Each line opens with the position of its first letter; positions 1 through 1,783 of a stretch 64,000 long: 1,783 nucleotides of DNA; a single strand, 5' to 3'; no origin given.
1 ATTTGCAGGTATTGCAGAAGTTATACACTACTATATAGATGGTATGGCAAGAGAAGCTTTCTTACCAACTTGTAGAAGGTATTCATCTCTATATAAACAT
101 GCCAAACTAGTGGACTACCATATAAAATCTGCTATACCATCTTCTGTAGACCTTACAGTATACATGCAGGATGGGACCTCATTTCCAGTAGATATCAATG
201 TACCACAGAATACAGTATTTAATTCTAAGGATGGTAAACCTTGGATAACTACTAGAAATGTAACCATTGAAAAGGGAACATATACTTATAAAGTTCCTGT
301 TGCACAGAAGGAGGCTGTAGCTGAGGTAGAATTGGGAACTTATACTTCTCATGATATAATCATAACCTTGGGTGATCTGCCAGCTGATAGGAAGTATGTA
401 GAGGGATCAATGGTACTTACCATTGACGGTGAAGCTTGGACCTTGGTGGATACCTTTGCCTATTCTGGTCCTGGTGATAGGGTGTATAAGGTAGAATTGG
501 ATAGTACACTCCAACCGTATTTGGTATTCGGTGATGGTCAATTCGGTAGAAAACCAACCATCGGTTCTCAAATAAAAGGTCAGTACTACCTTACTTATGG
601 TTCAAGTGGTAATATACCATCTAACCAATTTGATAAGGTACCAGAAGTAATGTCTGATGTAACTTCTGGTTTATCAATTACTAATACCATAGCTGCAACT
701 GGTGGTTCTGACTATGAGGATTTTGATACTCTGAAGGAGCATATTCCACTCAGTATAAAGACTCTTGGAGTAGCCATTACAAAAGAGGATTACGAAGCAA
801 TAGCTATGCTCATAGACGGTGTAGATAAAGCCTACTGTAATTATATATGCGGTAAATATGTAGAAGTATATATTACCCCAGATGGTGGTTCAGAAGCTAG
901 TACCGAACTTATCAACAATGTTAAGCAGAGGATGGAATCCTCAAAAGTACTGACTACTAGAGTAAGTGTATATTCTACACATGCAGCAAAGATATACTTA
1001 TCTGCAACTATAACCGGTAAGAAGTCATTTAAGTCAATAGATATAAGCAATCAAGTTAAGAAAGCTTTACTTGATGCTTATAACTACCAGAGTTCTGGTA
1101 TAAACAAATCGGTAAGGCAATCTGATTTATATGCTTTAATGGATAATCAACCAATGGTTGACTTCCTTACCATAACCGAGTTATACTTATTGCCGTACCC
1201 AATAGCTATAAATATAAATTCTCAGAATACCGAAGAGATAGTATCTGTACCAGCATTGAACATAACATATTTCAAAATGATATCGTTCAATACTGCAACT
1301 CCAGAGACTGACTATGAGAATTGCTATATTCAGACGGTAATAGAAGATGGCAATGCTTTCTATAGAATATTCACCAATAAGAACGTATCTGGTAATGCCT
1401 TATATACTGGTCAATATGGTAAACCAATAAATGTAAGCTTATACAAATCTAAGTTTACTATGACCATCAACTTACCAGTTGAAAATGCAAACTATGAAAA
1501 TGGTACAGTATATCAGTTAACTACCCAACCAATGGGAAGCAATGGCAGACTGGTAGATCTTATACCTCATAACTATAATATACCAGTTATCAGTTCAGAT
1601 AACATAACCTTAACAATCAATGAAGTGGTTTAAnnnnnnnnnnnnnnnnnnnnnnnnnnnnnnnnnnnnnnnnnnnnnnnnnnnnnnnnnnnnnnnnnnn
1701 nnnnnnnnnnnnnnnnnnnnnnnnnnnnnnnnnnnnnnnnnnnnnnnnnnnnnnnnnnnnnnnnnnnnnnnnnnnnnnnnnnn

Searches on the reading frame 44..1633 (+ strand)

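Call 13: search_protein_families(library=phrogs, proteins=[window:44-1633:+])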
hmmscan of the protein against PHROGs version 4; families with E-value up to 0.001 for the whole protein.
window:44-1633:+ (529 aa): 4 families
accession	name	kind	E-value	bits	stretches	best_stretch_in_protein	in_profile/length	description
phrog_6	-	tail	3.4e-30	106.2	1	2-397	121-394/548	baseplate wedge subunit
phrog_219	-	tail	8.1e-29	101.6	1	2-491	60-544/598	baseplate wedge subunit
phrog_1369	-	tail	7.1e-18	65.6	1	4-232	55-279/489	baseplate protein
phrog_4226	-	tail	2.3e-08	34.7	1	222-367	42-190/228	baseplate protein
